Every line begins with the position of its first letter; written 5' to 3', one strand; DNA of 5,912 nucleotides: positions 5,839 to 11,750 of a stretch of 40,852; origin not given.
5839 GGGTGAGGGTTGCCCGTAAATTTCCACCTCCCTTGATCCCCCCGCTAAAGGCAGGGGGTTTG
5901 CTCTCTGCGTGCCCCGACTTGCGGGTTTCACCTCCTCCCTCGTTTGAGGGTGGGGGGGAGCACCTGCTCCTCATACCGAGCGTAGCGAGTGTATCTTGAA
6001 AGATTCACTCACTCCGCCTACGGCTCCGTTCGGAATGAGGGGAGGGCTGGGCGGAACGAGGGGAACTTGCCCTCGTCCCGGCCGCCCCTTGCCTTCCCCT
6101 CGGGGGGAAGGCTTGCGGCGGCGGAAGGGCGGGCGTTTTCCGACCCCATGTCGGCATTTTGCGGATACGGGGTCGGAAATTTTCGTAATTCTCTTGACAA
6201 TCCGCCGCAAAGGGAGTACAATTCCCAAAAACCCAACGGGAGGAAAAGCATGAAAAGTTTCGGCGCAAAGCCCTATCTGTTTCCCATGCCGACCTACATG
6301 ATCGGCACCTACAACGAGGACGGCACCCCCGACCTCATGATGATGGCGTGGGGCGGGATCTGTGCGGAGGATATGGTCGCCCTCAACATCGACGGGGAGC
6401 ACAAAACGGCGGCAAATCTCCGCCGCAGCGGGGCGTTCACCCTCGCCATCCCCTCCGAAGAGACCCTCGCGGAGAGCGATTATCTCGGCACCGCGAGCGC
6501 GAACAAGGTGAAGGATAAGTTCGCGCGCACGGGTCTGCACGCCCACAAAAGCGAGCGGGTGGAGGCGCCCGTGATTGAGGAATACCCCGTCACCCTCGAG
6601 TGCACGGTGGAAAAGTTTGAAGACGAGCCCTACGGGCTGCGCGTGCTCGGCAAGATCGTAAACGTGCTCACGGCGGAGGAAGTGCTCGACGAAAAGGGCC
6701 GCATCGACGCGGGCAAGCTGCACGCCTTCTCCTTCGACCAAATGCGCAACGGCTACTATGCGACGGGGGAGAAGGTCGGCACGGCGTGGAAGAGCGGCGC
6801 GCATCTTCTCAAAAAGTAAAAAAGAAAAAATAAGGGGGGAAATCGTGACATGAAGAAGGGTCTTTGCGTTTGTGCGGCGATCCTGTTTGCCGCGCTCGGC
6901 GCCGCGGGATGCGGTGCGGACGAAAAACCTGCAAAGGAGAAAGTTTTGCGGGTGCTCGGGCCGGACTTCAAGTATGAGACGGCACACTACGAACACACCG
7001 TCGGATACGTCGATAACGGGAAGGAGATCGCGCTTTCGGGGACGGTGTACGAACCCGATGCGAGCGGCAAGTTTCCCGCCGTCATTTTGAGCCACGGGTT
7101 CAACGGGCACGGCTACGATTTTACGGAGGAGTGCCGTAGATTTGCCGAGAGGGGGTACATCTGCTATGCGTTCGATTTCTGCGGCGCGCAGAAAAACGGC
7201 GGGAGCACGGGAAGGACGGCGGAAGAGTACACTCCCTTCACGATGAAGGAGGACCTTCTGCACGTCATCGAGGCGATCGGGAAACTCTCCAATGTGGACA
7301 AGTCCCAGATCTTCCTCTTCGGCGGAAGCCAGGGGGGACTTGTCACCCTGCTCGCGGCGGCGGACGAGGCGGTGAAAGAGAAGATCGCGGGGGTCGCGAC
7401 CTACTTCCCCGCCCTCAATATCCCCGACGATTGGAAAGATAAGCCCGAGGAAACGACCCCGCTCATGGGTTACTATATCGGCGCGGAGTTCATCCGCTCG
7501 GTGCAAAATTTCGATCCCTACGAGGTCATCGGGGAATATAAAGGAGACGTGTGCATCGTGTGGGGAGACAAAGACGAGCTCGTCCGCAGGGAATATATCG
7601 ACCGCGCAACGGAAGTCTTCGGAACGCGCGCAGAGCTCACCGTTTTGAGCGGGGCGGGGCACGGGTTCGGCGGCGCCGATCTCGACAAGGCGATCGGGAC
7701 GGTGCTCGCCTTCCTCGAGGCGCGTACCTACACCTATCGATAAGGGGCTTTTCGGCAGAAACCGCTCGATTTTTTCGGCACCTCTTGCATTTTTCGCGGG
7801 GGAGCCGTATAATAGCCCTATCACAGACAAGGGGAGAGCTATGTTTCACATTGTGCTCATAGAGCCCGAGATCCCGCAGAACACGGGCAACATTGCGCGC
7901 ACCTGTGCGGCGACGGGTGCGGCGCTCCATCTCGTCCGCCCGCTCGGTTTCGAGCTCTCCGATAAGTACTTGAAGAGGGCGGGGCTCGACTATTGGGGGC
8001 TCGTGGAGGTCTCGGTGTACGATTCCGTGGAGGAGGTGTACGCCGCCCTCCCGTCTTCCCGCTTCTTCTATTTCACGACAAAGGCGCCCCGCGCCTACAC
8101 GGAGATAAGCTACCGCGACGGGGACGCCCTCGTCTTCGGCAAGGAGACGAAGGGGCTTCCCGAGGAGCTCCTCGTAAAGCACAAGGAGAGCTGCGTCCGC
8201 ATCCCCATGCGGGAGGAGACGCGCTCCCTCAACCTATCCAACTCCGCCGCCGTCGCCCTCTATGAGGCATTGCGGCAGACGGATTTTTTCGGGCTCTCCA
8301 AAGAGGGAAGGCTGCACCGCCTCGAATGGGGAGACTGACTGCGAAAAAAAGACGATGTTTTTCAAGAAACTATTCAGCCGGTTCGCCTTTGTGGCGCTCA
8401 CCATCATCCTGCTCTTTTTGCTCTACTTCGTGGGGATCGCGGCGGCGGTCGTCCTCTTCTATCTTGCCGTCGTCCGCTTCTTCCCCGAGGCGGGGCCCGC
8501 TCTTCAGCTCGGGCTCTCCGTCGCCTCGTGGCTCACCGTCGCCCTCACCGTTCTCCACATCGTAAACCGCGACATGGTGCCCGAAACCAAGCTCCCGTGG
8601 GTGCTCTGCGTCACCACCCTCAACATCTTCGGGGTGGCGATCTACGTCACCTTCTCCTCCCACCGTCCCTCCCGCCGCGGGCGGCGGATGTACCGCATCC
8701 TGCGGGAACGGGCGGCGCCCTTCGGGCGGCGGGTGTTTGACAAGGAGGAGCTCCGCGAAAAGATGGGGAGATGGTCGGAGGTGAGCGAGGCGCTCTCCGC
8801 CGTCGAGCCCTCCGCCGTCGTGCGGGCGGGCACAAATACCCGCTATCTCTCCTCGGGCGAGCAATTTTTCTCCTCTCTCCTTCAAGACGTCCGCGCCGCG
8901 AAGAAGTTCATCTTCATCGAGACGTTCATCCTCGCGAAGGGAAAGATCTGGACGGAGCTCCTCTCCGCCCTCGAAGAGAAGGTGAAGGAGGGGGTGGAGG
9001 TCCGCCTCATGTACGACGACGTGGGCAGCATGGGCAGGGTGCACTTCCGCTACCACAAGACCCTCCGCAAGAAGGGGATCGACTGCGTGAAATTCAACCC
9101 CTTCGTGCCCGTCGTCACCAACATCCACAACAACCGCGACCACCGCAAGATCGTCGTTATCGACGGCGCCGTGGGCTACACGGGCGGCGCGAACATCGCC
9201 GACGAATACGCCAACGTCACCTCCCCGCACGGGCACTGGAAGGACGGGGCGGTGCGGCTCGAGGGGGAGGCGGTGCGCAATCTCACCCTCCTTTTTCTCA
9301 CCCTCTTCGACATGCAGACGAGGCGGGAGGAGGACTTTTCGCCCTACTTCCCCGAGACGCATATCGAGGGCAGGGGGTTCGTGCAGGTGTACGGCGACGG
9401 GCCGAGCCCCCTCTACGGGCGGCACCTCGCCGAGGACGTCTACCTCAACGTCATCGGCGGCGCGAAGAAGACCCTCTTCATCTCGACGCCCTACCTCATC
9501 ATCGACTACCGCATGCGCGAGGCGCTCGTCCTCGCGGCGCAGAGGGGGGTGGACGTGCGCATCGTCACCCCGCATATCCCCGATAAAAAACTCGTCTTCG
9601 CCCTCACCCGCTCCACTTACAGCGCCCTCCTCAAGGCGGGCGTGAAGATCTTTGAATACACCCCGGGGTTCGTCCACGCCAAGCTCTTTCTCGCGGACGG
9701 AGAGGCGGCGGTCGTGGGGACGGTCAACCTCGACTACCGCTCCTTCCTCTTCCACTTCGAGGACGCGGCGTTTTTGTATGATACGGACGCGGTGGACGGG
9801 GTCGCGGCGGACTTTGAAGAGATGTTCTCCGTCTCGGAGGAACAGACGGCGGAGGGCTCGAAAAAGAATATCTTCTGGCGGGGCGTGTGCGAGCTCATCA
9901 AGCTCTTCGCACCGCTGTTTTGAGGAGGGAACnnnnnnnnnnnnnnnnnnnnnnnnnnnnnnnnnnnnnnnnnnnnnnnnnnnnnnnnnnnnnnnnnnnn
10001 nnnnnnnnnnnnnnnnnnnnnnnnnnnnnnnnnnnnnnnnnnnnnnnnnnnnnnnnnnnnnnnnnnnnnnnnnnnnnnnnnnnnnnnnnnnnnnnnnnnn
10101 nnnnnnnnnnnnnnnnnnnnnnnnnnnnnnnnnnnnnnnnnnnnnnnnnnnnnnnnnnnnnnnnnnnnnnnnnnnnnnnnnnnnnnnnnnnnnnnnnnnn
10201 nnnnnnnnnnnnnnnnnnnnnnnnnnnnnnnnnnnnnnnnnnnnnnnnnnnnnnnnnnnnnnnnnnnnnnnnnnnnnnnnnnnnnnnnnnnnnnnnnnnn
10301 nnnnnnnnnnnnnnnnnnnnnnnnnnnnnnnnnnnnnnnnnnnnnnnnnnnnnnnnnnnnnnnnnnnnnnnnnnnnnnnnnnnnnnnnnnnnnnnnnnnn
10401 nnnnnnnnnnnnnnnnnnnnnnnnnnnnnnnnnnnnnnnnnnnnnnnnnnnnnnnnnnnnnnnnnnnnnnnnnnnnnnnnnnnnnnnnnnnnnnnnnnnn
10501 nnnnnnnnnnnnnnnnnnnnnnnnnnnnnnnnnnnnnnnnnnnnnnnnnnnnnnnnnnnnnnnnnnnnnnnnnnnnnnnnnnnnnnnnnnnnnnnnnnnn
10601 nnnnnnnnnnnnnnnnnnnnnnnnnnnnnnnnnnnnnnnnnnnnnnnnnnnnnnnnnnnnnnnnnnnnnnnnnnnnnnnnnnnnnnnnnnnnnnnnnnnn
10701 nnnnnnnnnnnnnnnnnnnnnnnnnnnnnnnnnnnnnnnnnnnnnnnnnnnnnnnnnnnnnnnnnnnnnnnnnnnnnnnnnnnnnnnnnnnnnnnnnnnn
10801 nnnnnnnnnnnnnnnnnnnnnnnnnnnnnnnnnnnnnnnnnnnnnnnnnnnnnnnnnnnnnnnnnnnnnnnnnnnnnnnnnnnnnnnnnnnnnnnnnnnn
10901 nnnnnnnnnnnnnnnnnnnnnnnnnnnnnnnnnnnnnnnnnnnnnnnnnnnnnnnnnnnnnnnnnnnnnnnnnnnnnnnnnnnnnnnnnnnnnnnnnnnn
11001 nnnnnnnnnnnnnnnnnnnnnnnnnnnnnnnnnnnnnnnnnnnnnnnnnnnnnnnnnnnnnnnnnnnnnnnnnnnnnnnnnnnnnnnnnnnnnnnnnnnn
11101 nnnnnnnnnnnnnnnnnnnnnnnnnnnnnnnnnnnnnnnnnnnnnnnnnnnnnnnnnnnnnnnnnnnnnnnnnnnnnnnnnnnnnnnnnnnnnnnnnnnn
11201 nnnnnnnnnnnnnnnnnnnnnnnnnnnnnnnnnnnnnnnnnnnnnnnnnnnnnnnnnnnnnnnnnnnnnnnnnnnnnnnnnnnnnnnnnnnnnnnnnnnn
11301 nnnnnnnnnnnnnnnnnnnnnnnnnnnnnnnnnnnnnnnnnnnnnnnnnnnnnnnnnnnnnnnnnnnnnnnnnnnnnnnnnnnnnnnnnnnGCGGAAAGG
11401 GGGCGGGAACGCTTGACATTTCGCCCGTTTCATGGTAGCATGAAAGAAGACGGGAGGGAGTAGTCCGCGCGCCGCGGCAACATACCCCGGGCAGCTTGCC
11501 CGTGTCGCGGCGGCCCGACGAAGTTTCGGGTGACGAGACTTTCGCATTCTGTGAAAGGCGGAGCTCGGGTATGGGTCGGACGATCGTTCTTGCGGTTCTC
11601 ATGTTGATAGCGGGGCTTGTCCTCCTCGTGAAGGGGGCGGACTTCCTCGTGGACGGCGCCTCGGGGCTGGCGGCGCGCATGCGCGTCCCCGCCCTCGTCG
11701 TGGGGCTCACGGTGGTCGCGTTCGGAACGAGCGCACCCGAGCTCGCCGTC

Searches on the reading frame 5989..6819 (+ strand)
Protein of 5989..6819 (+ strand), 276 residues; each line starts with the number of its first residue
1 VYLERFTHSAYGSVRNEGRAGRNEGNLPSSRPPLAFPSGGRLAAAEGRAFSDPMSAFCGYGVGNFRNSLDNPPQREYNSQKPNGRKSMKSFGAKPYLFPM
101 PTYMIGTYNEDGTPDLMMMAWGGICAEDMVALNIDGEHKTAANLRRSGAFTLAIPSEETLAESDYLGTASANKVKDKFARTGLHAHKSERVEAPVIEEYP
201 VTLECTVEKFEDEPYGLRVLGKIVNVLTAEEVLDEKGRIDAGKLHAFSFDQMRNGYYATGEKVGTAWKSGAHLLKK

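Call 66: search_protein_families(library=pfam, proteins=[window:5989-6819:+], max_evalue=0.00001)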
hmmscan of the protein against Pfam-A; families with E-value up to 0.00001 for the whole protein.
window:5989-6819:+ (276 aa): 1 family
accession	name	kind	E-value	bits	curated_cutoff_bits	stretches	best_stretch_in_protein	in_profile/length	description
PF01613.24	Flavin_Reduct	-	7.2e-16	59.1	27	1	98-234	4-139/153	Flavin reductase like domain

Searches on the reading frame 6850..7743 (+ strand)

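Call 66: search_protein_families(library=pfam, proteins=[window:6850-7743:+], max_evalue=0.00001)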
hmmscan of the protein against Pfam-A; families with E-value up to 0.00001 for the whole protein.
window:6850-7743:+ (297 aa): 6 families
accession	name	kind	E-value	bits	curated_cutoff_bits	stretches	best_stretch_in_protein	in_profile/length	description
PF00561.26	Abhydrolase_1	-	7.8e-15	55.6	25.8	1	76-185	1-100/245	alpha/beta hydrolase fold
PF12146.15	Hydrolase_4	-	7.8e-14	52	27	1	77-196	6-118/239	Serine aminopeptidase, S33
PF05448.18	AXE1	-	3.6e-11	42.8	21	1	59-189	66-210/321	Acetyl xylan esterase (AXE1)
PF01738.24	DLH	-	6.3e-10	39.4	21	1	63-273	2-188/217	Dienelactone hydrolase family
PF00326.27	Peptidase_S9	-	7.4e-09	35.8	22.6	1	91-290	3-207/213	Prolyl oligopeptidase family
PF12697.13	Abhydrolase_6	-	2.1e-07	32.3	26.3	1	78-225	1-155/217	Alpha/beta hydrolase family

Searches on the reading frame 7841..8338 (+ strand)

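Call 66: search_protein_families(library=pfam, proteins=[window:7841-8338:+], max_evalue=0.00001)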
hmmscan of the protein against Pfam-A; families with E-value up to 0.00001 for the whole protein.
window:7841-8338:+ (165 aa): 1 family
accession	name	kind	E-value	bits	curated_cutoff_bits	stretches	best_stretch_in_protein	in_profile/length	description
PF00588.24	SpoU_methylase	-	1.7e-36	125.9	29.7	1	2-141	2-142/142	SpoU rRNA Methylase family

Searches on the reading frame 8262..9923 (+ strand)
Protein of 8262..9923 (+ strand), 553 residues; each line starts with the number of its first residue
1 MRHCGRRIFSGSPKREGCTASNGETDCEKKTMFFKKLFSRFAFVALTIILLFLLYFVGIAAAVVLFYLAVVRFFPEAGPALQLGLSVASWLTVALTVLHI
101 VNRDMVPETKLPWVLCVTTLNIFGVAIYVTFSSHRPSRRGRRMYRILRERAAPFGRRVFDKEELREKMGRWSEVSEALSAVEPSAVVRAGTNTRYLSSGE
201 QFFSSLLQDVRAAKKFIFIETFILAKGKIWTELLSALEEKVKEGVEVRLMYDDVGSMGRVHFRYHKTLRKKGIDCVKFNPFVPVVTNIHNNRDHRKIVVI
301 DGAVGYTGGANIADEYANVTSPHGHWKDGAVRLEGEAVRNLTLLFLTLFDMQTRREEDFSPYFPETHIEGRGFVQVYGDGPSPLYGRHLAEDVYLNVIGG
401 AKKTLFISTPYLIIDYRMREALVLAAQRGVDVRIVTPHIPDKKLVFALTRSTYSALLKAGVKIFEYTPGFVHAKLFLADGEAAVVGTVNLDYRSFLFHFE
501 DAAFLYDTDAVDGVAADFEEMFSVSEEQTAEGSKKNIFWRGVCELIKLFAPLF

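Call 5: search_protein_families(library=pfam, proteins=[window:8262-9923:+])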
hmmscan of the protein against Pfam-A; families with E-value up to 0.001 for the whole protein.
window:8262-9923:+ (553 aa): 3 families
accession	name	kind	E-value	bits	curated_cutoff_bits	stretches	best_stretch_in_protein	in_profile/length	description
PF13091.12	PLDc_2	-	5.6e-37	127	27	2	395-521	2-131/132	PLD-like domain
PF00614.28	PLDc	-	1.3e-14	53.9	21.9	2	291-316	3-28/28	Phospholipase D Active site motif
PF13396.11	PLDc_N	-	0.00028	21.2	23.3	1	95-131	5-40/42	Phospholipase_D-nuclease N-terminal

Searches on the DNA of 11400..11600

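Call 31: search_rna_families(source=window, start=11400, end=11600, threshold=evalue, max_evalue=1, show_alignments=1)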
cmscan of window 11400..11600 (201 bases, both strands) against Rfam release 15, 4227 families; matches with E-value up to 1: 3.
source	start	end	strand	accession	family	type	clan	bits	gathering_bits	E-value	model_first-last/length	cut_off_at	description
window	11431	11450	+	RF01111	SBWMV2_UPD-PKk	Cis-reg;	-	16.7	35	0.69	1-21/21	no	Pseudoknot of upstream pseudoknot domain (UPD) of the 3'UTR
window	11464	11537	+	RF03536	Flavi_TBFV_xrRNA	Cis-reg;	-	16.1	46.5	0.44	1-89/89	no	Tick-borne Flavivirus exoribonuclease-resistant RNA element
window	11456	11540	-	RF02507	Atu_Ti3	Gene; sRNA;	-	15.6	50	0.75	1-89/89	no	Rhizobiales sRNA Atu_Ti3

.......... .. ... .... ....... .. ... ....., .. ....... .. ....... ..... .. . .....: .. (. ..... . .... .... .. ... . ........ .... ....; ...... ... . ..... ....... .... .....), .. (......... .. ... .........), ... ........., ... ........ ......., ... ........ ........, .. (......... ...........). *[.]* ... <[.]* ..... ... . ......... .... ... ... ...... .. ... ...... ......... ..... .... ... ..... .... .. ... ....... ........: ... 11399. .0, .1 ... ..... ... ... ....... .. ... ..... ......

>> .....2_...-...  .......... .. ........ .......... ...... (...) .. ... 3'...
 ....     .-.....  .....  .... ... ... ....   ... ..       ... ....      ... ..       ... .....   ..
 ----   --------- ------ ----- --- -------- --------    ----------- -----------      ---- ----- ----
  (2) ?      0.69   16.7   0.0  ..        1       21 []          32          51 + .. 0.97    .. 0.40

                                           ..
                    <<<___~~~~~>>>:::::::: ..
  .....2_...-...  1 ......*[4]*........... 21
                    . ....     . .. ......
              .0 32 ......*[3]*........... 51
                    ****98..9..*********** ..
